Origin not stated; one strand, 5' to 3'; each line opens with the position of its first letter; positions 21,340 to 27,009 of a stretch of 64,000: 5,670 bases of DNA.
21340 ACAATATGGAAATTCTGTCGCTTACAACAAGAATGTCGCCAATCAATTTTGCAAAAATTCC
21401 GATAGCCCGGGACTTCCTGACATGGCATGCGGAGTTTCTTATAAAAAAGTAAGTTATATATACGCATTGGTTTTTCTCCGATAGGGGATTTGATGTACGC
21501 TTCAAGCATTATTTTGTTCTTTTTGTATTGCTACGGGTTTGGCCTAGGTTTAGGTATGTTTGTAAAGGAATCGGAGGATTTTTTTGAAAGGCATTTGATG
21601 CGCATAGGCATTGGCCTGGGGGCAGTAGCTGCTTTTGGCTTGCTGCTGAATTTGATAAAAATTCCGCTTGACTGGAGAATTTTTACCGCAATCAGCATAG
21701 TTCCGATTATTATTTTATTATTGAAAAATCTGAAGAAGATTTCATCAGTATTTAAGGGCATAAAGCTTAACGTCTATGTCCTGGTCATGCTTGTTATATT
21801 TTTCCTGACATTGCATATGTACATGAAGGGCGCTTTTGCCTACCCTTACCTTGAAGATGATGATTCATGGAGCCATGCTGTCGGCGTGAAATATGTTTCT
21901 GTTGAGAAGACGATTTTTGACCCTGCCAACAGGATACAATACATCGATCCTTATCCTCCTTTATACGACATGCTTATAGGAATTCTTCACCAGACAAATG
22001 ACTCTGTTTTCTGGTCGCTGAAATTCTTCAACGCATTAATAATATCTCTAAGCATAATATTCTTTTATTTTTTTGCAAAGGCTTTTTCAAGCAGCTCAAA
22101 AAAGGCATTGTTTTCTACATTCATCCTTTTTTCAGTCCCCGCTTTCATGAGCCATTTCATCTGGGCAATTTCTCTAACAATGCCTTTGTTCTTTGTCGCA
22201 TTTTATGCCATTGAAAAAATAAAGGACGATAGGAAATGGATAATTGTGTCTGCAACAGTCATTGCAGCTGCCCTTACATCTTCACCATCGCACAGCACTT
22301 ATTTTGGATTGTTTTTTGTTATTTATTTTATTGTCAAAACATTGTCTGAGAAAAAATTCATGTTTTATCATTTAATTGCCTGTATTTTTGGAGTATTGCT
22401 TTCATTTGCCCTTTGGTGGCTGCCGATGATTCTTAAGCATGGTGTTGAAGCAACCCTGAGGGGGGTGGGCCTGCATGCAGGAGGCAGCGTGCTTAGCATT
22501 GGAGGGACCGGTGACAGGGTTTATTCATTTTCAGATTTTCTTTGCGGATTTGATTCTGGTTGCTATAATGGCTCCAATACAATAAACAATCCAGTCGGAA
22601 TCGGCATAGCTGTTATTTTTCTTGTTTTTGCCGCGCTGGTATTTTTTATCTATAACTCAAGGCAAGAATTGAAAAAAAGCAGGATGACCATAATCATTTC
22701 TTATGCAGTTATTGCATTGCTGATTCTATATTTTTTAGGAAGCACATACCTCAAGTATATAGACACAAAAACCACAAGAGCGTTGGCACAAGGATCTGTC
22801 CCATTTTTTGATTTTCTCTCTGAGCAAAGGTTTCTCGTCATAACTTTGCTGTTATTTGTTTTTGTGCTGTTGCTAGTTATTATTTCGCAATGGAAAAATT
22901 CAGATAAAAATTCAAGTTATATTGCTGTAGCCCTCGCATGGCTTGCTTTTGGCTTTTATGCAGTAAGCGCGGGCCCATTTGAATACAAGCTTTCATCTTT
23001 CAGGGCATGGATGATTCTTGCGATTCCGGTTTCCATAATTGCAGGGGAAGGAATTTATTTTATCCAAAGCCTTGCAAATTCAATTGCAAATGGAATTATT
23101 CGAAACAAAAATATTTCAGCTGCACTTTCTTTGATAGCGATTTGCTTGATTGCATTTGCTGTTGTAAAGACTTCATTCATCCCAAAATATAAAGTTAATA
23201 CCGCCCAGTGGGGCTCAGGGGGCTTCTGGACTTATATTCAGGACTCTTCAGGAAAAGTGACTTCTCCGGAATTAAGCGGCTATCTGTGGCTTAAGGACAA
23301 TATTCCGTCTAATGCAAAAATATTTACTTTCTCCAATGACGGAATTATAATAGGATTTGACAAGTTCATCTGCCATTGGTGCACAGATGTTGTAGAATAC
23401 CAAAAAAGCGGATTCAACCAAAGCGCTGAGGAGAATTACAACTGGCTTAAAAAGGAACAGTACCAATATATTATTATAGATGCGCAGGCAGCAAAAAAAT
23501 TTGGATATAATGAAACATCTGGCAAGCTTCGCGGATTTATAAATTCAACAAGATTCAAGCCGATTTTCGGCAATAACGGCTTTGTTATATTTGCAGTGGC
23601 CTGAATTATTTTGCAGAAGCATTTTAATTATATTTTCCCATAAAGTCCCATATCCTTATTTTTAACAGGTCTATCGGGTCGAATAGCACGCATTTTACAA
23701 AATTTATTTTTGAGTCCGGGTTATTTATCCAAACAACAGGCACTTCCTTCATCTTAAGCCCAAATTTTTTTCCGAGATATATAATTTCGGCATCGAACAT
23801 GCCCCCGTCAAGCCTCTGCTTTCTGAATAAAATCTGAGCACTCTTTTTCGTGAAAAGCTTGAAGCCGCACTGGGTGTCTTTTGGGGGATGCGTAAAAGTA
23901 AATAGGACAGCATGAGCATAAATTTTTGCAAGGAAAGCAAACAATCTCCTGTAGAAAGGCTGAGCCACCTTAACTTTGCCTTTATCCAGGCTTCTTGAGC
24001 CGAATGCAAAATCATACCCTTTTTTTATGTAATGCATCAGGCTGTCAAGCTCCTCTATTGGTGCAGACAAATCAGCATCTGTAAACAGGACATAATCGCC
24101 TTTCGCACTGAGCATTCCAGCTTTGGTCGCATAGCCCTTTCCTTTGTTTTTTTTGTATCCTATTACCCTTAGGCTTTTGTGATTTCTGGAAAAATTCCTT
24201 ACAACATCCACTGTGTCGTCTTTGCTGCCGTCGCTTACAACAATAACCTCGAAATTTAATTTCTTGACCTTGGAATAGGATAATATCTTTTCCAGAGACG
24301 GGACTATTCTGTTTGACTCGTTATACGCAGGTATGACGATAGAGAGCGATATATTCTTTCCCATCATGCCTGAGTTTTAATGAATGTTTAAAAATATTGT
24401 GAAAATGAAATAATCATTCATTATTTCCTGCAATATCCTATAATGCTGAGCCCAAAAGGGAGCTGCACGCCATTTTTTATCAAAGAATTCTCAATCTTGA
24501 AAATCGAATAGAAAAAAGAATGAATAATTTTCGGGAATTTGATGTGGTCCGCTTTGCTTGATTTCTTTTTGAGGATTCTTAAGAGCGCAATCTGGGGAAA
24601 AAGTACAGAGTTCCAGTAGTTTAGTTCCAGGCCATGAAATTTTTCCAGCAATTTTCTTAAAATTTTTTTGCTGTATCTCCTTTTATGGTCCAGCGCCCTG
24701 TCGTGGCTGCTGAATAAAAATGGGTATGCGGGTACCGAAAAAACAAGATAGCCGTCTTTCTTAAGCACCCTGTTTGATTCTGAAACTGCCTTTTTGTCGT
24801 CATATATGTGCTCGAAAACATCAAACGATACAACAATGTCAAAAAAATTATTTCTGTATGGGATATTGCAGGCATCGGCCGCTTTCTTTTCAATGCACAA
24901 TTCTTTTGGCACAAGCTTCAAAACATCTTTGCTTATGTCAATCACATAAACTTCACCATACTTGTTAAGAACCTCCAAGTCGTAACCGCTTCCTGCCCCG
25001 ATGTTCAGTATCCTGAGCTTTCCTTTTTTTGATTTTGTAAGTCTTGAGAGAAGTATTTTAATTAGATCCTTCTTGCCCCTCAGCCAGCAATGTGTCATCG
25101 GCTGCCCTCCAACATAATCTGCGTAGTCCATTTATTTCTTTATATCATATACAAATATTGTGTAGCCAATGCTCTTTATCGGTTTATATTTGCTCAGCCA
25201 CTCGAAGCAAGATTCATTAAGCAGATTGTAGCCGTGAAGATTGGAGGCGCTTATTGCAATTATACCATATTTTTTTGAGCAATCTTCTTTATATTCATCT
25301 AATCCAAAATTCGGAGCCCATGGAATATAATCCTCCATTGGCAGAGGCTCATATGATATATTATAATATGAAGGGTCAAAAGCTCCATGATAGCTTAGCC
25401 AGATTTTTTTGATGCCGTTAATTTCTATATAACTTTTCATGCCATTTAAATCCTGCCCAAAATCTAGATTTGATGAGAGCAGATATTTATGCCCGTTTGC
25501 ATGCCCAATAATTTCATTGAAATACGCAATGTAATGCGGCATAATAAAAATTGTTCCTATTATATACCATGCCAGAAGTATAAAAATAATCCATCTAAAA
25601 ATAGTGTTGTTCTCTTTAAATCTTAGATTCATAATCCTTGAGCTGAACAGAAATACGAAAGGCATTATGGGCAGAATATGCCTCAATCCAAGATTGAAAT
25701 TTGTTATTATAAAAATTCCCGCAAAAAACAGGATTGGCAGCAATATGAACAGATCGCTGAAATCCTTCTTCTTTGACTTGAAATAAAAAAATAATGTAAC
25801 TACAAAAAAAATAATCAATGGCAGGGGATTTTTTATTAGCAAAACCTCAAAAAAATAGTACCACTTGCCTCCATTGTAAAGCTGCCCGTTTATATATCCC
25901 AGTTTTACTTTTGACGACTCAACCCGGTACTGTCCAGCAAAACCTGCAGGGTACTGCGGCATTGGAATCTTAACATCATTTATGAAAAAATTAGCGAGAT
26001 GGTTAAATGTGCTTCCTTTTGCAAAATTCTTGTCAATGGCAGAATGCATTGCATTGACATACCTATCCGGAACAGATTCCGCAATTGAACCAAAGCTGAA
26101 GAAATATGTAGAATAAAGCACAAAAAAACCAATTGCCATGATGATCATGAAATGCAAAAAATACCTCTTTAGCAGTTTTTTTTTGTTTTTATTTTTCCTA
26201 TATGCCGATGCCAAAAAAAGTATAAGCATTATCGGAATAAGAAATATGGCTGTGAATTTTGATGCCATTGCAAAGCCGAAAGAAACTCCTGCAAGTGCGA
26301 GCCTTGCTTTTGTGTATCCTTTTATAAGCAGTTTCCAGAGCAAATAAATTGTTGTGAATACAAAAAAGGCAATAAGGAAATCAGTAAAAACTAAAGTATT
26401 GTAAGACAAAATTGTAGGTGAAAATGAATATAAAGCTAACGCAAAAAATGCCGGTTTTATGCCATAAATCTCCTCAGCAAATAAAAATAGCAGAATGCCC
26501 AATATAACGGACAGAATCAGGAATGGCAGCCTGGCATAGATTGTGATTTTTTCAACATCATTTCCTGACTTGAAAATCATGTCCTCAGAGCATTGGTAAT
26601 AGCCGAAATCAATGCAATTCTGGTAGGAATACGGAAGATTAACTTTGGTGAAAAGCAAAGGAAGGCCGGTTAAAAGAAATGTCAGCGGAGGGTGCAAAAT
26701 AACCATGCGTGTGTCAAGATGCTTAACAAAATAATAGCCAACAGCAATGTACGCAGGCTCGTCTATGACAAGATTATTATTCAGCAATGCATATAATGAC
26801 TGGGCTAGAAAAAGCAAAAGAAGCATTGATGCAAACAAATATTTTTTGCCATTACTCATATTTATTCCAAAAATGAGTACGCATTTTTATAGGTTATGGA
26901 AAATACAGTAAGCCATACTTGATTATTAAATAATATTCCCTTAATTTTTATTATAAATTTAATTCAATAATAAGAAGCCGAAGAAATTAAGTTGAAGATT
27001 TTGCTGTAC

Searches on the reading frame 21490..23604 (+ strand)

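Call 22: search_protein_families(library=pfam, proteins=[window:21490-23604:+])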
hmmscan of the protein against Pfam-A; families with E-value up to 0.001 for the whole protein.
window:21490-23604:+ (704 aa): 1 family
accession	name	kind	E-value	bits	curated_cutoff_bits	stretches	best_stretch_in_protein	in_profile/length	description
PF14897.12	EpsG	-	0.00014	21.6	30.1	1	153-308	44-185/326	EpsG family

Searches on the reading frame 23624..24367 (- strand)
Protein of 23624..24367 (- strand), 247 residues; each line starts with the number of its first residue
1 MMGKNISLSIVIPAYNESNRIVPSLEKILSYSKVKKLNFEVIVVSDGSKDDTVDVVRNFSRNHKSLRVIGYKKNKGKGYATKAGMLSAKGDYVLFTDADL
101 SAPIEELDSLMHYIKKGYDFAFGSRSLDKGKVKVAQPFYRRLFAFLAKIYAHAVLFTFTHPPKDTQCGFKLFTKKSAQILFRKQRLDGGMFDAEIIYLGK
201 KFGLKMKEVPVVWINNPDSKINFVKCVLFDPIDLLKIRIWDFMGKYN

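Call 8: search_protein_families(library=pfam, proteins=[window:23624-24367:-])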
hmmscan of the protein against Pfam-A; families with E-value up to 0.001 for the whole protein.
window:23624-24367:- (247 aa): 3 families
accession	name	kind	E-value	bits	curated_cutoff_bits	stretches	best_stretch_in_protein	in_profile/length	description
PF00535.33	Glycos_transf_2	-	1.1e-29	103.9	23.3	1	9-176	1-163/168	Glycosyl transferase family 2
PF13641.12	Glyco_tranf_2_3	-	3e-10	40.9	27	1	8-141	3-138/230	Glycosyltransferase like family 2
PF10111.15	Glyco_tranf_2_2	-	7.3e-09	35.9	27.3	1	9-110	1-102/276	Glycosyltransferase like family 2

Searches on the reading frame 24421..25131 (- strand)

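Call 8: search_protein_families(library=pfam, proteins=[window:24421-25131:-])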
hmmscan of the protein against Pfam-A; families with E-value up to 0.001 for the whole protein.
window:24421-25131:- (236 aa): 6 families
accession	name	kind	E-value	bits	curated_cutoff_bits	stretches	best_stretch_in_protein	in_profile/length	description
PF08241.18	Methyltransf_11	-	4.5e-20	72.5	21.2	1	42-131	1-95/95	Methyltransferase domain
PF13489.12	Methyltransf_23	-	5e-15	56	27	1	27-149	12-131/164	Methyltransferase domain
PF13649.12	Methyltransf_25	-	2.4e-13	51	27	1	41-127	1-97/97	Methyltransferase domain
PF13847.12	Methyltransf_31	-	2e-11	44.2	27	1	36-143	2-114/145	Methyltransferase domain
PF08242.18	Methyltransf_12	-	8.1e-10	39.8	30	1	42-129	1-98/98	Methyltransferase domain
PF01209.24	Ubie_methyltran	-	0.00013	21.9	20.1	1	28-130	39-150/233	ubiE/COQ5 methyltransferase family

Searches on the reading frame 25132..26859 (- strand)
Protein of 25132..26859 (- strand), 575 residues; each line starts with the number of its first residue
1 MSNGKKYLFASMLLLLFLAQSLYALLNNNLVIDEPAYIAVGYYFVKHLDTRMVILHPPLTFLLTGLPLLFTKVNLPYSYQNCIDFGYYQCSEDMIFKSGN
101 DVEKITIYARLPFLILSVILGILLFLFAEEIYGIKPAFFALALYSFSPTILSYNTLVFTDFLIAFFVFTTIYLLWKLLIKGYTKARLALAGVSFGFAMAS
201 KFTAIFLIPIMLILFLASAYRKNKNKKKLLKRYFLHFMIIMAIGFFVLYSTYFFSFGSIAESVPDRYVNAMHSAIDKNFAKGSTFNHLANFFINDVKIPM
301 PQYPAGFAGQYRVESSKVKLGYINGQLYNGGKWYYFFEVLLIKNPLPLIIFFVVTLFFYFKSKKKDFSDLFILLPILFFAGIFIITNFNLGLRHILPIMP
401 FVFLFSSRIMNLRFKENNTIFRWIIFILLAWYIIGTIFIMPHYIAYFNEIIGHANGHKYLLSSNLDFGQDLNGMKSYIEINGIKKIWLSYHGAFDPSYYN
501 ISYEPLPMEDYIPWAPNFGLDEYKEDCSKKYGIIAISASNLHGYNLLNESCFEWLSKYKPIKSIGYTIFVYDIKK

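Call 8: search_protein_families(library=pfam, proteins=[window:25132-26859:-])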
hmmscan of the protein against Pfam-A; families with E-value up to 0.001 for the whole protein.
window:25132-26859:- (575 aa): 3 families
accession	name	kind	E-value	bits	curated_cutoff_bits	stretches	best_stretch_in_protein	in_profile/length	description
PF13231.12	PMT_2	-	4.4e-14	53.4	26.1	1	109-240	24-154/160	Dolichyl-phosphate-mannose-protein mannosyltransferase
PF02366.24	PMT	-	7.4e-05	22.9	22.7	1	13-243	4-224/245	Dolichyl-phosphate-mannose-protein mannosyltransferase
PF03901.23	Glyco_transf_22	-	0.00033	20.4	23.8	1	101-254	74-229/414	Alg9-like mannosyltransferase family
